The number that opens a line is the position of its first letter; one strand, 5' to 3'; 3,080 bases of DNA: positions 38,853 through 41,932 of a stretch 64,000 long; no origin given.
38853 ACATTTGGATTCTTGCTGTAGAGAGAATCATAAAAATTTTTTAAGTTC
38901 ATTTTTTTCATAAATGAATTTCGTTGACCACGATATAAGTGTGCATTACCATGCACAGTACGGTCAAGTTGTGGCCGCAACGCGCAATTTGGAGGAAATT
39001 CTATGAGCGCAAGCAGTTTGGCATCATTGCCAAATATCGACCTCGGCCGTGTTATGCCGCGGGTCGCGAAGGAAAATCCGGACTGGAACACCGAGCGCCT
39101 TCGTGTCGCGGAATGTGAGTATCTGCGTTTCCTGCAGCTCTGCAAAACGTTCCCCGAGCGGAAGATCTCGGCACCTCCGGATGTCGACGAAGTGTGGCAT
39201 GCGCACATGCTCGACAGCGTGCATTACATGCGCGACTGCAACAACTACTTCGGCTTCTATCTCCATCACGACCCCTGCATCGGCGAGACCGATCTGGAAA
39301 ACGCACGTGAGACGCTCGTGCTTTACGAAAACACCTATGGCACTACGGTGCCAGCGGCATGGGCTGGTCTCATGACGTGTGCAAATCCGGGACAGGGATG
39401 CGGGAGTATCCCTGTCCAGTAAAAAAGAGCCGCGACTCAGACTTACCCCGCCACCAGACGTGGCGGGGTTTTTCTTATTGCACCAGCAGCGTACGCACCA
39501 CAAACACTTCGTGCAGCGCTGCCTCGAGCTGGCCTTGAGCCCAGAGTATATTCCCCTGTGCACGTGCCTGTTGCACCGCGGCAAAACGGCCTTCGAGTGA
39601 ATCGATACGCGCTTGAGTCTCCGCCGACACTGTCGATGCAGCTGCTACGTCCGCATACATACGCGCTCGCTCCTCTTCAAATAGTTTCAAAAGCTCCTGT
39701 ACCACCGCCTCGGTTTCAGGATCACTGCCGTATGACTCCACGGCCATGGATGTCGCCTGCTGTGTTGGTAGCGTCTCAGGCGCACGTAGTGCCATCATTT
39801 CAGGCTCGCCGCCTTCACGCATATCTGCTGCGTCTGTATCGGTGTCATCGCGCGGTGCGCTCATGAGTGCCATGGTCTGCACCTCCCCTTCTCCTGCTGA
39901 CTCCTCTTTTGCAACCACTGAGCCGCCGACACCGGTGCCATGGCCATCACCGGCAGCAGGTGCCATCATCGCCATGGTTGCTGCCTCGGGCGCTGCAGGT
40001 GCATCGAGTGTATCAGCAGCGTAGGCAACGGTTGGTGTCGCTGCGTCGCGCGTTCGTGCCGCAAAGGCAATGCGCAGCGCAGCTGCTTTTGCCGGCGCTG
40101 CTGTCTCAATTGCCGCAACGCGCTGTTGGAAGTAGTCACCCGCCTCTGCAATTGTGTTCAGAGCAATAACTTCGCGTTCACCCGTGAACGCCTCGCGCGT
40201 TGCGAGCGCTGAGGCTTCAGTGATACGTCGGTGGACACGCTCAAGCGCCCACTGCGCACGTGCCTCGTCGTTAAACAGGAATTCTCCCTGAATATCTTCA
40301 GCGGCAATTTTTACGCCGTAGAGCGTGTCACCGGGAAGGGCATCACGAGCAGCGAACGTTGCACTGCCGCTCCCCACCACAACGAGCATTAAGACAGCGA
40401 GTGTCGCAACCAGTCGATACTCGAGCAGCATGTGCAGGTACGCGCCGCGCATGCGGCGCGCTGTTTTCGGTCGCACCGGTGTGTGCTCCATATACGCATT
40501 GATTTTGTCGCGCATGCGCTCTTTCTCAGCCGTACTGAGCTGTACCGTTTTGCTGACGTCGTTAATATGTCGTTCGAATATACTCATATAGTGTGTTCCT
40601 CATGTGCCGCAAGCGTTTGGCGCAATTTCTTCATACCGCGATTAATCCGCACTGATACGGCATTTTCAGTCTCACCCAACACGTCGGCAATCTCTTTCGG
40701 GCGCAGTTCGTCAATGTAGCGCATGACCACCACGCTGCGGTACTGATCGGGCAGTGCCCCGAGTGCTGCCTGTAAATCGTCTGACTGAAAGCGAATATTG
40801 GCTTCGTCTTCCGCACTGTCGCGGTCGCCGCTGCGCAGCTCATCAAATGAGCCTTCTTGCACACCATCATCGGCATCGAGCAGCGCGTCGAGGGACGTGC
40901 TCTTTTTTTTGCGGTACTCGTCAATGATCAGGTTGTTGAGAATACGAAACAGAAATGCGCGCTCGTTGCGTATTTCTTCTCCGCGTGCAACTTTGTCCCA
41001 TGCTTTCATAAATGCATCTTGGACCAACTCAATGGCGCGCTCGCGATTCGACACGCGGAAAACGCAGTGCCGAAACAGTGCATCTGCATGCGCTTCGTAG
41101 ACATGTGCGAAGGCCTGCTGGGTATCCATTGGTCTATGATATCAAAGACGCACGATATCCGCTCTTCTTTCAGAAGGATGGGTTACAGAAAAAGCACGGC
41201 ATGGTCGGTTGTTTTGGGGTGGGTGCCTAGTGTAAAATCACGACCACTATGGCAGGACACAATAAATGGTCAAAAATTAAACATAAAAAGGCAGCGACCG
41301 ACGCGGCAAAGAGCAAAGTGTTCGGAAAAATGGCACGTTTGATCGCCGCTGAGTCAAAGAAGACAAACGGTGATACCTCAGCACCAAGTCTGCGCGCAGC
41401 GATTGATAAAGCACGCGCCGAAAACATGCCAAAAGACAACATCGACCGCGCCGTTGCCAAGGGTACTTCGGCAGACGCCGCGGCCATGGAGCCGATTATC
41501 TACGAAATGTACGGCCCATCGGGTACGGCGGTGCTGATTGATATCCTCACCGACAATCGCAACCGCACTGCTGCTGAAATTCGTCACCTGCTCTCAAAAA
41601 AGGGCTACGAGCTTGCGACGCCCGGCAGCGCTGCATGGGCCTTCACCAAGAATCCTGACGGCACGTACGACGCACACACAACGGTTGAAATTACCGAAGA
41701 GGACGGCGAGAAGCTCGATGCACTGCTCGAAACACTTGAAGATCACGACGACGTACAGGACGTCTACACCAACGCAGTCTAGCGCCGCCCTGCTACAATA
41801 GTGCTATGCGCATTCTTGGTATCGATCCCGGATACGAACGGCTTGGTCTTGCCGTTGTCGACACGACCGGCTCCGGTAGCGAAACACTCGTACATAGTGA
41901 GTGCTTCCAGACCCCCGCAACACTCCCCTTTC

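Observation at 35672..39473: Accessory island of three small secreted Cys proteins, two SAM methyltransferases and a DUF1399 protein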

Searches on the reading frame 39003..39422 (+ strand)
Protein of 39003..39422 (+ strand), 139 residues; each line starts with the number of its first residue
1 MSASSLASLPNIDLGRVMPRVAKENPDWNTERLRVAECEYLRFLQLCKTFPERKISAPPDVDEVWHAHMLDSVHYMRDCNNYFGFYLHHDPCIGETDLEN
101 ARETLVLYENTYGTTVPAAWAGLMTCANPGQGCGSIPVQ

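Call 4: search_protein_families(library=pfam, proteins=[window:39003-39422:+], max_evalue=0.1)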
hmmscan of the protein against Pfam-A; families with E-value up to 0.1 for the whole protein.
window:39003-39422:+ (139 aa): 1 family
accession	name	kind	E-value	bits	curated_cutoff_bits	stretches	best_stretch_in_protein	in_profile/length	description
PF07173.17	GRDP-like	-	2.7e-05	25.3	22.7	1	33-78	94-143/143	Glycine-rich domain-containing protein-like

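Call 22: search_protein_families(library=ncbifam, proteins=[window:39003-39422:+], max_evalue=0.01)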
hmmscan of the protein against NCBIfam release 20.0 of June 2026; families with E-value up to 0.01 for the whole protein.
window:39003-39422:+ (139 aa): 0 families

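Call 30: search_protein_families(library=phrogs, proteins=[window:39003-39422:+], max_evalue=0.01)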
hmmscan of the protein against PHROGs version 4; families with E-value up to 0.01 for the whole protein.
window:39003-39422:+ (139 aa): 0 families

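Call 31: search_protein_families(library=padloc, proteins=[window:39003-39422:+], max_evalue=0.01)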
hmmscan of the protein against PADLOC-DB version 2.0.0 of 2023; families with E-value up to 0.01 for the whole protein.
window:39003-39422:+ (139 aa): 0 families

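Call 35: find_related_loci(query=window:39003-39422:+, collection=metagenome_contigs, flank=6000)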
Query window:39003-39422:+ (139 aa) in metagenome_contigs; peptide patterns used: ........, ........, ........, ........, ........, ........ (x = any residue, [..] = any of these).
48 stretches matched a pattern; 2 encode a relative of the query (tblastn E <= 1e-3); 2 distinct loci.
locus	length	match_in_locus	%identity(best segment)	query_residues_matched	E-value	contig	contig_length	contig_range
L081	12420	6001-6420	63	1-139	6e-62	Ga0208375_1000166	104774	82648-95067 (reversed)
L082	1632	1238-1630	48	8-138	2e-40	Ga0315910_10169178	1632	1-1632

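Call 40: search_dna_similar(query=window:39003-39422:+, collection=plasmids, mode=protein, max_evalue=0.001, max_rows=25)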
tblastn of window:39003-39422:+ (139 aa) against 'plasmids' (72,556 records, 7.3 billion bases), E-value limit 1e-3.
Records with a match: 26; places in all: 26; records where one place covers at least 80% of the query: 2.
Best place of each record, by identity: <60% 26.
By first word of the organism name: Pseudomonas 8; Rhizobium 3; Cupriavidus 2; Azospirillum 2; Streptomyces 2; Nonomuraea 1; Halomonas 1; Deinococcus 1; Variovorax 1; Stanieria 1; and 4 more.
By predicted mobility (MOB-suite, as given by PLSDB): non-mobilizable 12; mobilizable 11; conjugative 3.
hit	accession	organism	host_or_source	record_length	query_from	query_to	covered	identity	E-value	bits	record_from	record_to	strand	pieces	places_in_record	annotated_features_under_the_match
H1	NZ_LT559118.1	Nonomuraea gerenzanensis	-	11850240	20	137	85%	32.3%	9e-5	48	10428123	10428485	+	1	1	none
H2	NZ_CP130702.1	Halomonas sp. I5-271120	cell culture,Novel isolate from a UK ...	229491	1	121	87%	30.6%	3e-8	58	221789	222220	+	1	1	glycine-rich domain-containing protein-like | hypothetical protein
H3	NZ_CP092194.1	Deinococcus sp. KNUC1210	Setaria viridis,cell ...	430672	17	117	73%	36.1%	2e-4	47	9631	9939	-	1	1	hypothetical protein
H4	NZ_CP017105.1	Rhizobium gallicum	Phaseolus vulgaris,Whole ...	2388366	20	117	71%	34.3%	3e-5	49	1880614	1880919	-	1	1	none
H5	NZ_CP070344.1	Variovorax sp. PDNC026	cell culture,Plastic debris in ...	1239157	3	110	78%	31.0%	6e-11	66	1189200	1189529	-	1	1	none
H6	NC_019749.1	Stanieria cyanosphaera PCC 7437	-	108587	6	105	72%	33.3%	7e-10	62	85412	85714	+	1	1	hypothetical protein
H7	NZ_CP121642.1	Rhizobium sp. CC1099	Onobrychis viciifolia,cell culture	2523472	20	117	71%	33.3%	3e-5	49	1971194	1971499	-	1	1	none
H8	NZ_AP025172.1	Cupriavidus sp. P-10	-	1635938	8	94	63%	36.4%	1e-12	70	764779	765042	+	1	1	none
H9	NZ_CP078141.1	Pseudomonas savastanoi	Olea europaea,knots on olive ...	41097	12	112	73%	30.9%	2e-10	64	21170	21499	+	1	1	hypothetical protein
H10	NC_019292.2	Pseudomonas savastanoi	olive knot (Olea europaea)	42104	12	112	73%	30.9%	2e-10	64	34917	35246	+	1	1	hypothetical protein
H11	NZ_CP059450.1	Azospirillum brasilense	Prokaryotes,soil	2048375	29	132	75%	30.0%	1e-4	48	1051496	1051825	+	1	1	none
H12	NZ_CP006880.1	Rhizobium gallicum bv. gallicum R602sp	Phaseolus vulgaris,whole ...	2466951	20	117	71%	31.4%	4e-4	46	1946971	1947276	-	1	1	record has no annotation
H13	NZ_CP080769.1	Cupriavidus pinatubonensis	genomic assembly,soil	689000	8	94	63%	35.2%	2e-12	70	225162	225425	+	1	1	hypothetical protein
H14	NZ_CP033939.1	Piscirickettsia salmonis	Salmo salar,cell culure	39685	43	113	51%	39.0%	7e-5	48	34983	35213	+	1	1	hypothetical protein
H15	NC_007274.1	Pseudomonas savastanoi pv. phaseolicola 1448A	-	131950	40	112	53%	37.2%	3e-9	61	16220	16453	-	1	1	hypothetical protein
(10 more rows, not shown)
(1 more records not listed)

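Call 42: get_annotated_region(hit=H2, flank=3000)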
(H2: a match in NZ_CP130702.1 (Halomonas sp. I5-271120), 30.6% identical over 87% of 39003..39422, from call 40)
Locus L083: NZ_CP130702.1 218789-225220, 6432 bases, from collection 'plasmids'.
description: Halomonas sp. I5-271120 plasmid unnamed1, complete sequence
organism: Halomonas sp. I5-271120 (NCBI taxid 3061632)
taxonomy: Bacteria; Pseudomonadota; Gammaproteobacteria; Oceanospirillales; Halomonadaceae; Halomonas; Halomonas sp. I5-271120
host: -; source: cell culture,Novel isolate from a UK brine cave; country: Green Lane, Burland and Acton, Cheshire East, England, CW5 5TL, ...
typing (MOB-suite, as given by PLSDB): non-mobilizable
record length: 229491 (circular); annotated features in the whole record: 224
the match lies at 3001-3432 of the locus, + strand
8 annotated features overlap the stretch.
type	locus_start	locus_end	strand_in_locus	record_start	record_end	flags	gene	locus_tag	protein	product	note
CDS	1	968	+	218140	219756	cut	-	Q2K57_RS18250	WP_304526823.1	hypothetical protein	-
CDS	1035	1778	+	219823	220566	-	-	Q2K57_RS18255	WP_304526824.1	LuxR family transcriptional regulator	-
CDS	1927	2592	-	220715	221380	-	-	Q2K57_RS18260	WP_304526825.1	acyl-homoserine-lactone synthase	-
CDS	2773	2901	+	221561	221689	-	-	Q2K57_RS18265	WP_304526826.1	hypothetical protein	-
CDS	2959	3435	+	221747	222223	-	-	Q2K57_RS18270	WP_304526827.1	glycine-rich domain-containing protein-like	-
CDS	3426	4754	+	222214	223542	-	-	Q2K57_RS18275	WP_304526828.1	hypothetical protein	-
CDS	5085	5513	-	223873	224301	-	-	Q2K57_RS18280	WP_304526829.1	hypothetical protein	-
CDS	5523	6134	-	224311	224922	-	-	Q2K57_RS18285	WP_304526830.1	DUF6036 family nucleotidyltransferase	-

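Call 43: get_annotated_region(hit=H6, flank=3000)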
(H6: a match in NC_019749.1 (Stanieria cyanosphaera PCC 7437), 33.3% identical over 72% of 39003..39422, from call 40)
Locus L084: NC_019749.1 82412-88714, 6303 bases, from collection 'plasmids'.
description: Stanieria cyanosphaera PCC 7437 plasmid pSTA7437.02, complete sequence
organism: Stanieria cyanosphaera PCC 7437 (NCBI taxid 111780)
taxonomy: Bacteria; Cyanobacteriota; Cyanophyceae; Pleurocapsales; Dermocarpellaceae; Stanieria; Stanieria cyanosphaera; Stanieria cyanosphaera PCC 7437
host: -; source: -; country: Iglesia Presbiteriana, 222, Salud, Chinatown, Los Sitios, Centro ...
typing (MOB-suite, as given by PLSDB): non-mobilizable
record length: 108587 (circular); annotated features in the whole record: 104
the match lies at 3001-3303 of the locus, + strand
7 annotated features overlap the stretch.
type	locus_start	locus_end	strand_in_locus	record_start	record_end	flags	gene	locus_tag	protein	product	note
CDS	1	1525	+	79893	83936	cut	-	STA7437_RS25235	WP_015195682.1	CHAT domain-containing protein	-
CDS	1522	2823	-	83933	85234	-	-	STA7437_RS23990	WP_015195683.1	DUF1822 family protein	-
CDS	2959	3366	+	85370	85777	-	-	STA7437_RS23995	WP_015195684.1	hypothetical protein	-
CDS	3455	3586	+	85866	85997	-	-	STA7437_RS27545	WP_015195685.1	hypothetical protein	-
CDS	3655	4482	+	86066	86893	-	-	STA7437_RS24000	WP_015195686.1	methyltransferase domain-containing protein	-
CDS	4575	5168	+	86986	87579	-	-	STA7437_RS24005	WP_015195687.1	hypothetical protein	-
CDS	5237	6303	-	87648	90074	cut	-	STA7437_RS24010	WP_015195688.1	NB-ARC domain-containing protein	-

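Call 44: get_annotated_region(hit=H9, flank=3000)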
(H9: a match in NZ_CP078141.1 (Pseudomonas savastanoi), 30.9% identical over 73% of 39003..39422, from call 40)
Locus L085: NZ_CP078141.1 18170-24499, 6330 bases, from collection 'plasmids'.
description: Pseudomonas savastanoi pv. savastanoi strain PVFi1 plasmid pPSv_PVFi1, complete sequence
organism: Pseudomonas savastanoi (NCBI taxid 360920)
taxonomy: Bacteria; Pseudomonadota; Gammaproteobacteria; Pseudomonadales; Pseudomonadaceae; Pseudomonas; Pseudomonas savastanoi
host: -; source: Olea europaea,knots on olive twigs,knots on olive twigs; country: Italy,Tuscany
typing (MOB-suite, as given by PLSDB): mobilizable; relaxase MOBP,MOBP,MOBQ
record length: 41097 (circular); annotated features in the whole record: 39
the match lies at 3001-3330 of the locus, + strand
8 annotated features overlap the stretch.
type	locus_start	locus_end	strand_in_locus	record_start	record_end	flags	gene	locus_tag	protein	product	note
CDS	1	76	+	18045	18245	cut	-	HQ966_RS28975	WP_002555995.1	hypothetical protein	-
CDS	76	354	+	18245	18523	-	-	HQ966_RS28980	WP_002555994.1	type II toxin-antitoxin system RelE/ParE family toxin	GO:0030541 - plasmid partitioning [Evidence IEA]; GO:0051290 - protein heterotetramerization [Evidence IEA]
CDS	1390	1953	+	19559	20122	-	-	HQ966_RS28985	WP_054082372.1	hypothetical protein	-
CDS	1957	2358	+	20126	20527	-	-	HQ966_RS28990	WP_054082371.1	hypothetical protein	-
CDS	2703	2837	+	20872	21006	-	-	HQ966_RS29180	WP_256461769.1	hypothetical protein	-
CDS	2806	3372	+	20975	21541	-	-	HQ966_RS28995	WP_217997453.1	hypothetical protein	-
CDS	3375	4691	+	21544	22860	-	-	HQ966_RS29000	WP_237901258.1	hypothetical protein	-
CDS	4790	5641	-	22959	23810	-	-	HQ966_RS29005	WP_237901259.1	hypothetical protein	-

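Call 45: get_annotated_region(hit=H13, flank=3000)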
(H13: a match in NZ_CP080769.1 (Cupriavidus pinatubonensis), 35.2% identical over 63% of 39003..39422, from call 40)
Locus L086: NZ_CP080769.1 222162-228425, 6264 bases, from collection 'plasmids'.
description: Cupriavidus pinatubonensis strain HN-2 plasmid p2, complete sequence
organism: Cupriavidus pinatubonensis (NCBI taxid 248026)
taxonomy: Bacteria; Pseudomonadota; Betaproteobacteria; Burkholderiales; Burkholderiaceae; Cupriavidus; Cupriavidus pinatubonensis
host: -; source: genomic assembly,soil; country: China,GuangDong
typing (MOB-suite, as given by PLSDB): non-mobilizable
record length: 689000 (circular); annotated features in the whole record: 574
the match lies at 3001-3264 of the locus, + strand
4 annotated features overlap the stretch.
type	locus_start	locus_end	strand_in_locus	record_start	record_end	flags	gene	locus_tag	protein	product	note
CDS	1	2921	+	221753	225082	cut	-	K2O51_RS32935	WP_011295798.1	EAL domain-containing protein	-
CDS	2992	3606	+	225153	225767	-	-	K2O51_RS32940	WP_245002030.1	hypothetical protein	-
CDS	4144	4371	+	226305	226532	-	-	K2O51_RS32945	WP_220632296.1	DUF2188 domain-containing protein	-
CDS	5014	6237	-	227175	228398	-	-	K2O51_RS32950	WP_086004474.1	ISL3 family transposase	-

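Call 65: search_solved_structures(query=window:39003-39422:+, max_evalue=1)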
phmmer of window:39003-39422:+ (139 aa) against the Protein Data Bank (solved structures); distinct sequences matched with E-value up to 1: 3.
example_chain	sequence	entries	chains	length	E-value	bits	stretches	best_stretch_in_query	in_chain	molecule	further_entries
1w9h_A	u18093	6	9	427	0.21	15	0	40-84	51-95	HYPOTHETICAL PROTEIN AF1318 | PROTEIN AF1318 | PUTATIVE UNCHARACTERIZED PROTEIN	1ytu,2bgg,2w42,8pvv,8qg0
6t5t_A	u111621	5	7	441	0.23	14.9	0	40-84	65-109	Piwi protein AF_1318 | Piwi protein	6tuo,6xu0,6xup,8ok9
4im4_A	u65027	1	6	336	0.27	14.6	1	55-91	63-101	Endoglucanase E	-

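Call 79: find_related_loci(query=A2, collection=viral_contigs, flank=5000)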
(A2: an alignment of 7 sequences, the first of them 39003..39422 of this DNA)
Query A2 (139 aa) in viral_contigs; peptide patterns used: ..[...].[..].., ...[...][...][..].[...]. (x = any residue, [..] = any of these).
119 stretches matched a pattern; 6 encode a relative of the query (tblastn E <= 1e-3); 6 distinct loci.
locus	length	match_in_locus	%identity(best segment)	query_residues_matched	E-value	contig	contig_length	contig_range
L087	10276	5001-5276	36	39-129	4e-15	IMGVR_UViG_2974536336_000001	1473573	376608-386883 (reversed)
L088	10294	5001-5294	33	37-130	2e-12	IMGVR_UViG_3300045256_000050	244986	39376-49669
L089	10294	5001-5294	33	37-130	2e-12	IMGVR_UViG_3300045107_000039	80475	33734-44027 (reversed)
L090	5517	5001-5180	40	61-116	3e-8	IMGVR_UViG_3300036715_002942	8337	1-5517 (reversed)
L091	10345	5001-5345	29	8-114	2e-13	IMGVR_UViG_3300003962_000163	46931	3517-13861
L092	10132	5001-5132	41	47-87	1e-5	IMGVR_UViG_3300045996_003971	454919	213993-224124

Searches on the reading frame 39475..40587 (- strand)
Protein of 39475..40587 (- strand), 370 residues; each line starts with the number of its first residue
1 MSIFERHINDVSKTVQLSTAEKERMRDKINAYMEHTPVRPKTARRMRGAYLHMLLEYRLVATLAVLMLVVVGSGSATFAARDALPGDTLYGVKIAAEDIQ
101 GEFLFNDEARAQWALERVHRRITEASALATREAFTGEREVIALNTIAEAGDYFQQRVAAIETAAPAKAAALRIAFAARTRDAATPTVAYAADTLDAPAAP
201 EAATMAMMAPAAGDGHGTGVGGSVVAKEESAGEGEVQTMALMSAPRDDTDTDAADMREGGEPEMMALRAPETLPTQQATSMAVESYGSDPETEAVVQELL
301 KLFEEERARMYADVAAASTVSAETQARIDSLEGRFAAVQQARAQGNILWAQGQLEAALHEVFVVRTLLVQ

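Call 4: search_protein_families(library=pfam, proteins=[window:39475-40587:-], max_evalue=0.1)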
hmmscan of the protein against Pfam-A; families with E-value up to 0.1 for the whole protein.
window:39475-40587:- (370 aa): 1 family
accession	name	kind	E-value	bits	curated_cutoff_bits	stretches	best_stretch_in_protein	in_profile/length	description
PF18915.5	DUF5667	-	1.1e-08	35.8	27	1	83-135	2-54/99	Domain of unknown function (DUF5667)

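Call 22: search_protein_families(library=ncbifam, proteins=[window:39475-40587:-], max_evalue=0.01)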
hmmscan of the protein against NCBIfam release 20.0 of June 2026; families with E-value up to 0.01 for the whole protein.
window:39475-40587:- (370 aa): 0 families

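Call 30: search_protein_families(library=phrogs, proteins=[window:39475-40587:-], max_evalue=0.01)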
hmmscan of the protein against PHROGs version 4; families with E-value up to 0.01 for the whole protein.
window:39475-40587:- (370 aa): 0 families

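Call 31: search_protein_families(library=padloc, proteins=[window:39475-40587:-], max_evalue=0.01)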
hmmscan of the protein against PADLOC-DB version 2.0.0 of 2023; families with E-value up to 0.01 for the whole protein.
window:39475-40587:- (370 aa): 0 families

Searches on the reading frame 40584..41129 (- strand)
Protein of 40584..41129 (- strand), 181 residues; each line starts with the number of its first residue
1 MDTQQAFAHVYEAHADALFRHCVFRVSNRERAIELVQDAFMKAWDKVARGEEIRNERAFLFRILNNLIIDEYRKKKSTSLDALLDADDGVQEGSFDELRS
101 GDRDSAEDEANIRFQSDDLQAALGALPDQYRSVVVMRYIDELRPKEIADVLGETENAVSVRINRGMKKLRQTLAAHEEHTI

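Call 4: search_protein_families(library=pfam, proteins=[window:40584-41129:-], max_evalue=0.1)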
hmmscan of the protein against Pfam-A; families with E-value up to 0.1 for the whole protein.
window:40584-41129:- (181 aa): 5 families
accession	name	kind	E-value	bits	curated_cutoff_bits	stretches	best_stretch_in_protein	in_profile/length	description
PF08281.18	Sigma70_r4_2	-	3.5e-15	55.8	25.7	1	117-169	2-54/54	Sigma-70, region 4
PF04542.20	Sigma70_r2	-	1.6e-12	47.5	24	1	11-77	2-70/71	Sigma-70 region 2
PF04545.22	Sigma70_r4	-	5.4e-11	42.3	24.1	1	122-171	1-50/50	Sigma-70, region 4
PF10397.14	ADSL_C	-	0.0008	20.1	32.7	1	28-87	18-66/79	Adenylosuccinate lyase C-terminus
PF07638.17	Sigma70_ECF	-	0.0093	16.3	21.1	1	24-163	41-173/185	ECF sigma factor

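Call 22: search_protein_families(library=ncbifam, proteins=[window:40584-41129:-], max_evalue=0.01)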
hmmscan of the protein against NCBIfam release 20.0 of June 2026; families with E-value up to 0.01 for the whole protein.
window:40584-41129:- (181 aa): 101 families (the best 25 are shown)
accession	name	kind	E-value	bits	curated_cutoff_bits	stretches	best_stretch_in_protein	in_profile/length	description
NF007223.0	PRK09641.1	equivalog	3.5e-29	102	209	1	4-174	17-185/187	RNA polymerase sigma factor SigW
TIGR02985.1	Sig70_bacteroi1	subfamily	5.4e-27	95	126.4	1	5-173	1-162/162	RNA polymerase sigma-70 factor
NF009166.1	PRK12513.1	equivalog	5.3e-26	91.5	206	1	4-178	21-191/193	RNA polymerase sigma factor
TIGR02948.1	SigW_bacill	equivalog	7.5e-26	91.3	243.1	1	4-173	17-184/187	RNA polymerase sigma factor SigW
TIGR02937.1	sigma70-ECF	superfamily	4.6e-25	88.2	42.9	1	6-173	2-165/165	sigma-70 family RNA polymerase sigma factor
NF058625.1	sigma_PG0214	equivalog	3.6e-24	85.4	130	1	4-178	3-166/170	GFO_1088 family ECF-type sigma factor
NF053879.1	RNAPolSigSigVBac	equivalog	2e-23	82.8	190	1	3-175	2-157/160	RNA polymerase sigma factor SigV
TIGR02983.1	SigE-fam_strep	subfamily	2e-22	79.8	141.55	1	2-174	3-159/162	SigE family RNA polymerase sigma factor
TIGR02952.1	Sig70_famx2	equivalog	3.2e-21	75.9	206.45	1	4-172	10-169/170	ECF subfamily RNA polymerase sigma factor, BldN family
TIGR02947.1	SigH_actino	hypoth_equivalog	3.9e-21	75.6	251.55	1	15-175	21-181/193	RNA polymerase sigma-70 factor, TIGR02947 family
TIGR02950.1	SigM_subfam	subfamily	3.1e-19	69.4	147.95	1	9-173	4-158/159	RNA polymerase sigma factor, SigM family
TIGR02959.1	SigZ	equivalog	5e-19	68.7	168.65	1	13-174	3-149/170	RNA polymerase sigma factor SigZ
NF007229.0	PRK09647.1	equivalog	5.3e-19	68.4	265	1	7-179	46-208/220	RNA polymerase sigma factor SigE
TIGR02954.1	Sig70_famx3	hypoth_equivalog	1.4e-18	67.3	188.5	1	4-174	15-168/170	RNA polymerase sigma-70 factor, TIGR02954 family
NF007227.0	PRK09645.1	subfamily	1.9e-18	67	202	1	5-174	13-171/177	sigma-70 family RNA polymerase sigma factor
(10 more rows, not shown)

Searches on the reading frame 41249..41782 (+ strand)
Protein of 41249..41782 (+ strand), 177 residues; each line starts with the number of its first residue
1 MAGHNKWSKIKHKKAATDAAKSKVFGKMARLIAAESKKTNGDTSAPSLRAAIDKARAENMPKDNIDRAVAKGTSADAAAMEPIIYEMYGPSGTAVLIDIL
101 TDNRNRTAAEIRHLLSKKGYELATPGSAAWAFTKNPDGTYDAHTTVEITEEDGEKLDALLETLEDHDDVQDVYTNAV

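Call 83: find_encoding_contigs(protein=window:41249-41782:+, flank=2000, max_places=2)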
Protein window:41249-41782:+ (177 aa): no gene with exactly this product is on record in the collection.
